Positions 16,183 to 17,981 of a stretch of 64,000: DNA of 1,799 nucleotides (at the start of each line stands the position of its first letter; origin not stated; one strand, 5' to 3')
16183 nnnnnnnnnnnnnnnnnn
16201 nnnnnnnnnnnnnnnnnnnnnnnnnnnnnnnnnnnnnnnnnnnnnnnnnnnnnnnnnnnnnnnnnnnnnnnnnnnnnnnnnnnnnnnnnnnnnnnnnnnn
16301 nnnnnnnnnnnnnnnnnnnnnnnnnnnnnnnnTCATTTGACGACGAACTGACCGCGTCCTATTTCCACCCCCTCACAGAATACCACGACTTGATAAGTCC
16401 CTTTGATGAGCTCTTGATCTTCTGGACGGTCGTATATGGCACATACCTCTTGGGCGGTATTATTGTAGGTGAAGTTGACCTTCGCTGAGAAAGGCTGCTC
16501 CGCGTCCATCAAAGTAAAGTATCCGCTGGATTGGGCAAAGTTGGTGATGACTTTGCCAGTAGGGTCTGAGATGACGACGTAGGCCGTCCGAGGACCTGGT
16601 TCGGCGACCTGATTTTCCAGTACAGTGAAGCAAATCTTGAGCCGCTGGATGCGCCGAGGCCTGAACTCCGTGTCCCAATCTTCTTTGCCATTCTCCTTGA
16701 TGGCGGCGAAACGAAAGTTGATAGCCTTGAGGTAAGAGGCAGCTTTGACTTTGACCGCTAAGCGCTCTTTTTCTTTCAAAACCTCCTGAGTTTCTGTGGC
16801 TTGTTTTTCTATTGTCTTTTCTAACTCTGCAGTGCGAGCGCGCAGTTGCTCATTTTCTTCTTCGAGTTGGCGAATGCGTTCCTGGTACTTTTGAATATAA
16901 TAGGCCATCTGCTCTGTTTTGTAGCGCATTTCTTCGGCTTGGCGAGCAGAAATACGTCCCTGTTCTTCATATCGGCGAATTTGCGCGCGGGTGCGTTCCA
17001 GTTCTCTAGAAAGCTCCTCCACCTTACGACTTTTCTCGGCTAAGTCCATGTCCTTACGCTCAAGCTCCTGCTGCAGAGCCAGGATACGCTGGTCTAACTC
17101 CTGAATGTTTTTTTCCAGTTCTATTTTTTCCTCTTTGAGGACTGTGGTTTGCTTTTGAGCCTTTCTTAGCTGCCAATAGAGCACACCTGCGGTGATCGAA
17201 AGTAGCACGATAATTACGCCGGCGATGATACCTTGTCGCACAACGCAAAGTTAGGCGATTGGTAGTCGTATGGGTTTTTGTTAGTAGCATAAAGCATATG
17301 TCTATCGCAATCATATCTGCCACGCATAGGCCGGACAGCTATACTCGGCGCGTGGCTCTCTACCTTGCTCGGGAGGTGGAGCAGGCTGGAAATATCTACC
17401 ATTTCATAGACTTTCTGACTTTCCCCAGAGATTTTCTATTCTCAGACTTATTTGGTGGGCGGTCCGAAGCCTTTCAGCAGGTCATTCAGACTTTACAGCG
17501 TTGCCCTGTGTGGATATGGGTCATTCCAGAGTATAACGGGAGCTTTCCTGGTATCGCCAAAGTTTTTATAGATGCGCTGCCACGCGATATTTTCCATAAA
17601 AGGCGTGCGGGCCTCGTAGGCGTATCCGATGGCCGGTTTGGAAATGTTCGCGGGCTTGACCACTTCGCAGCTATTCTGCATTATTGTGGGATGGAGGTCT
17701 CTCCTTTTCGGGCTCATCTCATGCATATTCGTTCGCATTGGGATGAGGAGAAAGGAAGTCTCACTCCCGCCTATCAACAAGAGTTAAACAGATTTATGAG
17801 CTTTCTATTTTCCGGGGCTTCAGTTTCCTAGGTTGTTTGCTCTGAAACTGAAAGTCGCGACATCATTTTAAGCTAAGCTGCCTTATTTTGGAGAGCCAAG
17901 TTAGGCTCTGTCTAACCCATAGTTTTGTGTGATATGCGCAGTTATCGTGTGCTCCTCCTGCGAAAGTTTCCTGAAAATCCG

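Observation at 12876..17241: Three-gene minus-strand operon: coiled-coil membrane protein, orphan AddB-like nuclease and a DMT permease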

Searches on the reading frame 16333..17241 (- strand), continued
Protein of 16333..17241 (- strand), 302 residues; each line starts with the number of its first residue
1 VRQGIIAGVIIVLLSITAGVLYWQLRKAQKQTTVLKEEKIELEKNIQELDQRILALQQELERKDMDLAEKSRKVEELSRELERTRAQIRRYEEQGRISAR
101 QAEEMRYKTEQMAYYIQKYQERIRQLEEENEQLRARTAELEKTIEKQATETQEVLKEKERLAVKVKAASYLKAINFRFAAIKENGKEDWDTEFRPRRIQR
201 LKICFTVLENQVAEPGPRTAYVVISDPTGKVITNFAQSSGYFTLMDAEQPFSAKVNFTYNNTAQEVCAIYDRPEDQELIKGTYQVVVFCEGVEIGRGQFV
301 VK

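Call 76: find_encoding_contigs(protein=P0017, flank=10000, max_places=4)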
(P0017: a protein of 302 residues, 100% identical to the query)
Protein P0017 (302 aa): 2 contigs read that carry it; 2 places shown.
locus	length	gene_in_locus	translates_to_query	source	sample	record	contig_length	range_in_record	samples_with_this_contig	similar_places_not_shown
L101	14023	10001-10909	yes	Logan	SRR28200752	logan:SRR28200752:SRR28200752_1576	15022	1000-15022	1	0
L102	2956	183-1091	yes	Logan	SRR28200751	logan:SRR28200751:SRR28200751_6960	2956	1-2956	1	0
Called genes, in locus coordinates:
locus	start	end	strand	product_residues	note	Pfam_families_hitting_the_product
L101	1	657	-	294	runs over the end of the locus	PF19841:GldN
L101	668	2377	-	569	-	PF12081:GldM_1st, PF21601:GldM_2nd (weak), PF21602:GldM_3rd, PF12080:GldM_4th (faint)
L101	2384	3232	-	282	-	PF22827:GldL_N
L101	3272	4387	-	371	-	PF03781:FGE-sulfatase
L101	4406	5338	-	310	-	PF11751:PorP_SprF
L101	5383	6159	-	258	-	PF02602:HEM4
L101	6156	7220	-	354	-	-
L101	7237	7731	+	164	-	PF02542:YgbB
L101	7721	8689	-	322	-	PF03301:Trp_dioxygenase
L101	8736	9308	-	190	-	-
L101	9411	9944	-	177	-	PF02525:Flavodoxin_2, PF03358:FMN_red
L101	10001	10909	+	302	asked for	PF04849:HAP1_N (weak), PF28532:DUF8428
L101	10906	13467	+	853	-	PF12705:PDDEXK_1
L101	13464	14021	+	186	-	?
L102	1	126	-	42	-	?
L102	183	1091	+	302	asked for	PF04849:HAP1_N (weak), PF28532:DUF8428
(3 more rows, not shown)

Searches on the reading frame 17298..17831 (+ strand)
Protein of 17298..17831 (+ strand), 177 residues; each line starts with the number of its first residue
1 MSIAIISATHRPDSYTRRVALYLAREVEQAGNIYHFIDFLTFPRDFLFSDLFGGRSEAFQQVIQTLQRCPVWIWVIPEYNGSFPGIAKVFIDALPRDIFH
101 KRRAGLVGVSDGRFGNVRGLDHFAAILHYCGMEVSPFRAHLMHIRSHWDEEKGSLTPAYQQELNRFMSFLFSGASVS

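Call 57: search_protein_families(library=pfam, proteins=[window:17298-17831:+], max_evalue=0.01)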
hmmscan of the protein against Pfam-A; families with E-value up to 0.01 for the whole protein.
window:17298-17831:+ (177 aa): 2 families
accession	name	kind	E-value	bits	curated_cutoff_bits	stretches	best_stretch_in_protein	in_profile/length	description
PF03358.20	FMN_red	-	6.3e-23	81.5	24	1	1-134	1-139/152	NADPH-dependent FMN reductase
PF02525.22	Flavodoxin_2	-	7.8e-09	36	27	1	1-140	1-176/198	Flavodoxin-like fold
